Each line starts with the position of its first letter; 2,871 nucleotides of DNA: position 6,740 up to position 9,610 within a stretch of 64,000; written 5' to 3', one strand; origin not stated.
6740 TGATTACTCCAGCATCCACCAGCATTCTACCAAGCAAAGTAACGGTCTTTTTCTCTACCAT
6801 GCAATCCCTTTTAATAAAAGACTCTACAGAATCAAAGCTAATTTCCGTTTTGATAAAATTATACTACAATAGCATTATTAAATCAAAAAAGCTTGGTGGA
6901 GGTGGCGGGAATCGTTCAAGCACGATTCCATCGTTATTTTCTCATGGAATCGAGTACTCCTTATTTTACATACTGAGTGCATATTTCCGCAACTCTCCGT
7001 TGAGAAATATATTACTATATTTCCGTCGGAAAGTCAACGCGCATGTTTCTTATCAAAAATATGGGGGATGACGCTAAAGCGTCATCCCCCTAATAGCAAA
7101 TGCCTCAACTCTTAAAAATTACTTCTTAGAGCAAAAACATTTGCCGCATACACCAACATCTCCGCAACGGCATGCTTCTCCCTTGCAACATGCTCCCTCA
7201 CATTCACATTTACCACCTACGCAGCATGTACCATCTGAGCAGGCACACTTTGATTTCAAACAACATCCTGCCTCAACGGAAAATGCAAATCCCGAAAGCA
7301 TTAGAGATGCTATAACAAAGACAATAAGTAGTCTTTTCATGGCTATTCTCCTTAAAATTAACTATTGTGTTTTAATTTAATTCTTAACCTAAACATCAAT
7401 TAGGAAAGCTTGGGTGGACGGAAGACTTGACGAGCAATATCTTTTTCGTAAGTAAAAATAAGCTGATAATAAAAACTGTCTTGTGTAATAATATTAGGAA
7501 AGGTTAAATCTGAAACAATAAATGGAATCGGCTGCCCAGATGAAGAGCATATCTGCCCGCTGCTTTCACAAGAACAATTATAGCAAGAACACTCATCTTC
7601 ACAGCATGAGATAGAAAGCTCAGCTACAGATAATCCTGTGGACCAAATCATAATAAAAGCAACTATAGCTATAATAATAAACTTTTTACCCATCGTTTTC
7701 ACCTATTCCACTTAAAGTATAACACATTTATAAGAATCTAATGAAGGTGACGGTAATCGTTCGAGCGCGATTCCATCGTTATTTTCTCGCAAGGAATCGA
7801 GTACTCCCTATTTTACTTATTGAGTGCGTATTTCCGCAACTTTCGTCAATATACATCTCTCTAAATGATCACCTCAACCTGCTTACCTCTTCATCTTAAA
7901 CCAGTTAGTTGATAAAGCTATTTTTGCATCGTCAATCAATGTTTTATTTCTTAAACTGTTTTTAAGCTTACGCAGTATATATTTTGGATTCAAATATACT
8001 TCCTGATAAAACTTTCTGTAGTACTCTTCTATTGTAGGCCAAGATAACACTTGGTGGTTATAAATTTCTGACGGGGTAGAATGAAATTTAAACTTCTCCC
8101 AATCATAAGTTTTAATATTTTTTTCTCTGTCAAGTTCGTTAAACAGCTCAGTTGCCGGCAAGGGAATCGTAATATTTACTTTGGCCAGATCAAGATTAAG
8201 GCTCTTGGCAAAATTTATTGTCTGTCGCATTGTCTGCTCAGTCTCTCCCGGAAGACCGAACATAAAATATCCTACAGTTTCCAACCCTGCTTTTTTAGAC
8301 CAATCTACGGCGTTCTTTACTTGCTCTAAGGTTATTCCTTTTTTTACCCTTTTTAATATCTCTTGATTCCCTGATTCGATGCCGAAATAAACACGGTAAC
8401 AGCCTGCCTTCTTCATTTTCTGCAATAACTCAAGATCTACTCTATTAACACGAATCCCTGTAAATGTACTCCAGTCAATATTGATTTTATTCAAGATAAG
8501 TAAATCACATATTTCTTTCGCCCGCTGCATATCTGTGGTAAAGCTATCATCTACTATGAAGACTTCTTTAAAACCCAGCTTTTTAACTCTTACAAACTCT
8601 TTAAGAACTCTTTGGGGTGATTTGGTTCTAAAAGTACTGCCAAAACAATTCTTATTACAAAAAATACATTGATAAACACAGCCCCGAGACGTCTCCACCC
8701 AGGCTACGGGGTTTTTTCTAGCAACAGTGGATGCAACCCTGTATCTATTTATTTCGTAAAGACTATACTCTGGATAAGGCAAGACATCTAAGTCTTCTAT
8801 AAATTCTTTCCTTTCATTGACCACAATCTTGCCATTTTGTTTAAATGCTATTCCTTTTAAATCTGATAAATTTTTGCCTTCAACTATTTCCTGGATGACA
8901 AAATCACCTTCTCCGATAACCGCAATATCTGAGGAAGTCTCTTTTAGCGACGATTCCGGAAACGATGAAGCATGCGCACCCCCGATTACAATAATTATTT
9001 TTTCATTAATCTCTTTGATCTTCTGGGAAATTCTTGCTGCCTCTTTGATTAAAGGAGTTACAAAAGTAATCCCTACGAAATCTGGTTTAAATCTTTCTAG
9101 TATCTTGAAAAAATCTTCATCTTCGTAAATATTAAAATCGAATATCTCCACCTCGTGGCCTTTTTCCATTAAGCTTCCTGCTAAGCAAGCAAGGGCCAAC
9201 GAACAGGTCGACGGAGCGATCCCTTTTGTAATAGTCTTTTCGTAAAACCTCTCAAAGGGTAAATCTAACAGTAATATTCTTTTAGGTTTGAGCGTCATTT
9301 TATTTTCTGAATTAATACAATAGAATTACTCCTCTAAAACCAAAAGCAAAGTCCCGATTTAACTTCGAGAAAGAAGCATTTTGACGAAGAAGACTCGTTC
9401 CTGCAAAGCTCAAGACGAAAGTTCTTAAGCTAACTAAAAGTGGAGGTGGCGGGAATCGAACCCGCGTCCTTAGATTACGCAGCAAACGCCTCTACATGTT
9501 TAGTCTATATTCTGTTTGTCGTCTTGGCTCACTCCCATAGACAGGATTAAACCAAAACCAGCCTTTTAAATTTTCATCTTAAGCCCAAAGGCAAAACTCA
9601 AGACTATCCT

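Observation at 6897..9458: Mini-island at the 3' end of ssrA: B12-radical-SAM enzyme plus two secreted Cys-rich peptides, bounded by an 18-nt direct repeat of the tmRNA 3' end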

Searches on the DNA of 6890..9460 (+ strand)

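Call 86: search_dna_similar(query=window:6890-9460:+, collection=phages, mode=distant, max_evalue=0.001, max_rows=10)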
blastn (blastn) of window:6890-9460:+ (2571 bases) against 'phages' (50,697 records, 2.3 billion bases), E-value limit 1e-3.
No match.

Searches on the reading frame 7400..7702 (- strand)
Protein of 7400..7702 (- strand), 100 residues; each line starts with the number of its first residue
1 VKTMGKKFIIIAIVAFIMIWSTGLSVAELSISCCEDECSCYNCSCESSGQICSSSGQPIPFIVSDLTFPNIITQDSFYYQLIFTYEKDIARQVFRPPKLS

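Call 7: search_protein_families(library=ncbifam, proteins=[window:7400-7702:-], max_evalue=0.01)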
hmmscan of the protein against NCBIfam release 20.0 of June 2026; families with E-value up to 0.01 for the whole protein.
window:7400-7702:- (100 aa): 0 families

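Call 8: search_protein_families(library=pfam, proteins=[window:7400-7702:-], max_evalue=0.01)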
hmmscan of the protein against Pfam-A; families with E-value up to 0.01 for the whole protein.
window:7400-7702:- (100 aa): 0 families

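Call 42: search_protein_representatives(protein=window:7400-7702:-)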
Query: 100 residues. Proteins with E-value up to 0.001 (for the whole library): 8; up to 1e-10: 1; up to 1e-30: 1. The best 8 are listed.
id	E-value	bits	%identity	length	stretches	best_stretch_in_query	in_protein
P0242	6.1e-59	212.4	100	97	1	4-100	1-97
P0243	8.6e-09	51.5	32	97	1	6-98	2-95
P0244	5.6e-08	48.9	31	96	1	6-99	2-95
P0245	8.7e-08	48.3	37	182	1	4-98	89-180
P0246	5.4e-07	45.8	30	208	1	2-98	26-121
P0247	3.1e-06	43.4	33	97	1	4-98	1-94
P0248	3.9e-06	43.0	33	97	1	11-98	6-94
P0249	3.4e-04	36.8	38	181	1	16-98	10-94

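Call 44: find_encoding_contigs(protein=P0246, flank=8000, max_places=3)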
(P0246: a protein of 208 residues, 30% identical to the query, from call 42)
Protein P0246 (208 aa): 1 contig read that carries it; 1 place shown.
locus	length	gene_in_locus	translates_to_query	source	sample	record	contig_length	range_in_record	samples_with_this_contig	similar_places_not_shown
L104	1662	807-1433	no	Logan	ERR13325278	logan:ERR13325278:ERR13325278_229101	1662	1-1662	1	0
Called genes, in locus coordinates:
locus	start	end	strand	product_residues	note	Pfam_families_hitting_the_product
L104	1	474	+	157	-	?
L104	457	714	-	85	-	PF17762:HTH_ParB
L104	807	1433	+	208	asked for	-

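Call 45: list_cluster_members(proteins=[P0243, P0244, P0245, P0247, P0248, P0249, P0246])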
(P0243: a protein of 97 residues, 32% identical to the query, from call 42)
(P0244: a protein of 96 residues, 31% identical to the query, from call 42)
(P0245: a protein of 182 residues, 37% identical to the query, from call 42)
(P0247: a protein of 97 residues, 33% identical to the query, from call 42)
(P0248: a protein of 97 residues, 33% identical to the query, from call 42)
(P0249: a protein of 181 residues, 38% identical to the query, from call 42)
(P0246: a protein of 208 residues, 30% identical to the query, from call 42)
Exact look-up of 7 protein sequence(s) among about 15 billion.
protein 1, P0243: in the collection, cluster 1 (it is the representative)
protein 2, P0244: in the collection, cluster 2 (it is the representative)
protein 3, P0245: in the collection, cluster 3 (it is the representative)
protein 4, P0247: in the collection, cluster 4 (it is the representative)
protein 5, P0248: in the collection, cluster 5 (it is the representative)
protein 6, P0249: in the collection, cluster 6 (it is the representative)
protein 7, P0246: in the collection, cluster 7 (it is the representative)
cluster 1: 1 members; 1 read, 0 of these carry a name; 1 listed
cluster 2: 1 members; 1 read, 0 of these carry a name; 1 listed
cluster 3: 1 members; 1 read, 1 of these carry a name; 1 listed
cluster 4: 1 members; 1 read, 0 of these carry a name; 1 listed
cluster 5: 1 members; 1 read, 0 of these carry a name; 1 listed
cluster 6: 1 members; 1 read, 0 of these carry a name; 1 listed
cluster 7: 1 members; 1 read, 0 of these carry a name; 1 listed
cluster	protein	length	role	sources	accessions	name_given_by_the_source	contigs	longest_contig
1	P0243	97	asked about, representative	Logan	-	-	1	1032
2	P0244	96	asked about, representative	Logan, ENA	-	-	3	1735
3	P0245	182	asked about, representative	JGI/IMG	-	hypothetical protein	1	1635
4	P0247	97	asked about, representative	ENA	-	-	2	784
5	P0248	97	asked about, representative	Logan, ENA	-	-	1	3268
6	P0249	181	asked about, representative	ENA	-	-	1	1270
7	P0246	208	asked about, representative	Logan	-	-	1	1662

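Call 47: find_encoding_contigs(protein=P0248, flank=4000, max_places=3)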
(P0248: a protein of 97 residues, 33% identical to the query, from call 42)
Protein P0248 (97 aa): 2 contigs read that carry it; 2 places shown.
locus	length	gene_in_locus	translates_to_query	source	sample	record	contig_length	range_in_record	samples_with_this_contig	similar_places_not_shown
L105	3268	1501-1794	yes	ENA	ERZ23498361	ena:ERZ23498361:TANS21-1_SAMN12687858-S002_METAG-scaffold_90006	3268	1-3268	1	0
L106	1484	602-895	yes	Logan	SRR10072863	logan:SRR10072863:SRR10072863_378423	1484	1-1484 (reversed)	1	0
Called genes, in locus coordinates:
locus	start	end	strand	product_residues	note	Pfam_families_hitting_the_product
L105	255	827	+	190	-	-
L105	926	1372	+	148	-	-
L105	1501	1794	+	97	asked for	-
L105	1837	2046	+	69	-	-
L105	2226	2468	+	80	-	PF21742:DUF6868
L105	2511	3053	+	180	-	PF13173:AAA_14 (faint), PF13401:AAA_22 (faint), PF03266:NTPase_1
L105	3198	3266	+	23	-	?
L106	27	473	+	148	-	-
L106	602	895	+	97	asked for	-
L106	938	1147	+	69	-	-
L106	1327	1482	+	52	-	?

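Call 62: search_protein_families(library=pfam, proteins=[L105:189-827:+, L105:926-1372:+, L105:1837-2046:+, L105:2226-2468:+, L104:70-474:+, L104:1224-1433:+, window:7400-7702:-], max_evalue=1)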
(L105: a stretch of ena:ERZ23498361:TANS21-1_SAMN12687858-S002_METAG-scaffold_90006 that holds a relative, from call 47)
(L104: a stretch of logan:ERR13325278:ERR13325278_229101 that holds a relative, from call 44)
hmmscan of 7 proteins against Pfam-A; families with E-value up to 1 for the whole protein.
L105:189-827:+ (212 aa): 1 family
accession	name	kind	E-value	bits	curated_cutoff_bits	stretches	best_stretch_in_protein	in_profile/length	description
PF02830.23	V4R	-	0.01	16.3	31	1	162-208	14-59/62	V4R domain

L105:926-1372:+ (148 aa): 3 families
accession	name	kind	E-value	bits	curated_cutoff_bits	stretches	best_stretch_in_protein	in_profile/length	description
PF18743.7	AHJR-like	-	0.081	12.9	26.1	1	94-142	67-114/123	REase_AHJR-like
PF14702.12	hGDE_central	-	0.17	12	27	1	8-143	46-168/247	Central domain of human glycogen debranching enzyme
PF03358.20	FMN_red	-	0.2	11.7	24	1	47-115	14-84/152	NADPH-dependent FMN reductase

L105:1837-2046:+ (69 aa): 0 families

L105:2226-2468:+ (80 aa): 1 family
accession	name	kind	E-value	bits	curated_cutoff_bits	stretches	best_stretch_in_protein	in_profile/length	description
PF21742.2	DUF6868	-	1.7e-36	125.2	27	1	1-79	1-79/80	Family of unknown function (DUF6868)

L104:70-474:+ (134 aa): 1 family
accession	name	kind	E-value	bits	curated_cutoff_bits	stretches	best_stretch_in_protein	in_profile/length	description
PF04383.19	KilA-N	-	0.1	12.9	23.8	1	16-85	11-76/107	KilA-N domain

L104:1224-1433:+ (69 aa): 0 families

window:7400-7702:- (100 aa): 1 family
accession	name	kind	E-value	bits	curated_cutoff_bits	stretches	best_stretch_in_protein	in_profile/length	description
PF17259.7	DUF5325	-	0.057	13.7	25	1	1-31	1-31/61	Family of unknown function (DUF5325)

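Call 70: search_protein_families(library=phrogs, proteins=[window:7400-7693:-], max_evalue=0.01)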
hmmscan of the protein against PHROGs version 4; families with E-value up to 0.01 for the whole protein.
window:7400-7693:- (97 aa): 0 families

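Call 71: search_protein_families(library=padloc, proteins=[window:7400-7693:-], max_evalue=0.01)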
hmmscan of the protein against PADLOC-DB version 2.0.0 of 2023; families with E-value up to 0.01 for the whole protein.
window:7400-7693:- (97 aa): 0 families

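Call 78: predict_structure(alignment_id=A2)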
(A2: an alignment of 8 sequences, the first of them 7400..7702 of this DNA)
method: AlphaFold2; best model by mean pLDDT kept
length: 100 residues; sequences in the alignment: 8
mean_pLDDT: 53.8   pTM: 0.24
mean pLDDT of the five models: 53.8, 53.7, 52.2, 51.9, 50.1
residues with pLDDT >= 90: 0; 70-90: 15; 50-70: 29; < 50: 56
segments of 3 or more residues with pLDDT < 50: 27-39, 41-49, 62-88, 90-92
pLDDT, mean of each block of 10 residues (from residue 1): 69 85 53 46 47 52 44 42 47 55
secondary structure, 60 per line:
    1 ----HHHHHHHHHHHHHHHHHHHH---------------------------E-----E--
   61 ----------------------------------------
elements in order: H5-24
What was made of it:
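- Tried and rejected: It was unusable, so no fold search was run (call 78).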

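Call 85: search_dna_similar(query=window:7400-7693:-, collection=plasmids, mode=protein, max_evalue=0.01, max_rows=10)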
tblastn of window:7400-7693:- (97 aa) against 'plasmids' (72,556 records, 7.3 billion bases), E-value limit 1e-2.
No match.
